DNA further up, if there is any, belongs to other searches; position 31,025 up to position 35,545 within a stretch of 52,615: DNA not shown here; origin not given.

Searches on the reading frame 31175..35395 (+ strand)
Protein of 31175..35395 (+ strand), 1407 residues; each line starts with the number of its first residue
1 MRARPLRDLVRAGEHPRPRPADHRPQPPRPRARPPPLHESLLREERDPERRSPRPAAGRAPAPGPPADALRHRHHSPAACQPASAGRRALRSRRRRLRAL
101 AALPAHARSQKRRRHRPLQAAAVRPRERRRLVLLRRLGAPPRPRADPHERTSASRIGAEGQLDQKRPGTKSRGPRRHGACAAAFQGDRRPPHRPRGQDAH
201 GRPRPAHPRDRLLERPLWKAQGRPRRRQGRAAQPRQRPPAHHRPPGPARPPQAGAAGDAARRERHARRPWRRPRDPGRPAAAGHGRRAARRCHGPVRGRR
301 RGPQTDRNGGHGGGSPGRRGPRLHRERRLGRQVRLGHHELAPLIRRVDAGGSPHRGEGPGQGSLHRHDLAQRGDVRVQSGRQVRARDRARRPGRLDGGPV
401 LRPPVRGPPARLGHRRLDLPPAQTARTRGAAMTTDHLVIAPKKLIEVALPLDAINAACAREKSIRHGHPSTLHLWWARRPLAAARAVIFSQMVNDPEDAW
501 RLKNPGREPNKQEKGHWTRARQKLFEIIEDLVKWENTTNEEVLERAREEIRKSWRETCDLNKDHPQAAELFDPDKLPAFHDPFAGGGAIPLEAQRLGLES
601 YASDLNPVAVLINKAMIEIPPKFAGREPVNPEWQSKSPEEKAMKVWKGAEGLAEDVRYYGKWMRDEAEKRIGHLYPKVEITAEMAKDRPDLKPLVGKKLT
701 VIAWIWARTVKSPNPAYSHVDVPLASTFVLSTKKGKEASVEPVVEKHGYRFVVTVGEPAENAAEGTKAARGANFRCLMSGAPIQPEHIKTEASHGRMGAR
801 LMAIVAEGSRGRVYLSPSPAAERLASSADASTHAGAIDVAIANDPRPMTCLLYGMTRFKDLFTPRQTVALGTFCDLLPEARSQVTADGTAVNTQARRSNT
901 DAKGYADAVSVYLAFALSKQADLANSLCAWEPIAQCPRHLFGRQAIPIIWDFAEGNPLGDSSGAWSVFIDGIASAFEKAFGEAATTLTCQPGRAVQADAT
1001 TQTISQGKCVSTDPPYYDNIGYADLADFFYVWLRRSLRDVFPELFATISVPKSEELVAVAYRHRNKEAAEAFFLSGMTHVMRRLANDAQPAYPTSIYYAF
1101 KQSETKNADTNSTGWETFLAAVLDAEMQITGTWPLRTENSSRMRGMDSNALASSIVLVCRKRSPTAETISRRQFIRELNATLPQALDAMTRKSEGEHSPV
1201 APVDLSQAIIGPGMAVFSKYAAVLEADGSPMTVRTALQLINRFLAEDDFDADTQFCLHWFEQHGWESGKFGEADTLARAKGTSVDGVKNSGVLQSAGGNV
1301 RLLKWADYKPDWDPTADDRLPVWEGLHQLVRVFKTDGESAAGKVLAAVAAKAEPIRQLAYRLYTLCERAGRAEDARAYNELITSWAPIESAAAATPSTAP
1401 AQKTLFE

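Call 67: search_protein_families(library=padloc, proteins=[window:31175-35395:+], max_evalue=0.01)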
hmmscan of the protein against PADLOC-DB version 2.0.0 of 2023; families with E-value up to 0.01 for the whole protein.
window:31175-35395:+ (1407 aa): 10 families
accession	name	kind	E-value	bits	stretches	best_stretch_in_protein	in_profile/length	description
PDLC00660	HmaB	-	0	1633.8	1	438-1400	5-961/967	DNA-adenine methylase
PDLC00661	HmaB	-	0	1531.4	1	438-1395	4-962/973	DNA-adenine methylase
PDLC03233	MTase_II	-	1.2e-31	108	2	851-1238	354-715/731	Type II methyltransferase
PDLC03352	MTase_II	-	7e-27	91.7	2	848-1040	406-599/1023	Type II methyltransferase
PDLC02189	DUF1156_MTase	-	1.8e-23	80.8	2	992-1189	532-705/944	-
PDLC03314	MTase_II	-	5.6e-15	52.5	2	1010-1169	550-686/944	Type II methyltransferase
PDLC03322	MTase_II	-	1.3e-05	22.3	1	579-615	68-104/446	Type II methyltransferase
PDLC03345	MTase_II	-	0.00022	17.7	1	578-619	51-92/581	Type II methyltransferase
PDLC03367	MTase_II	-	0.002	14.6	1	579-622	45-87/633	Type II methyltransferase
PDLC03364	MTase_II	-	0.0022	15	1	578-618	61-101/380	Type II methyltransferase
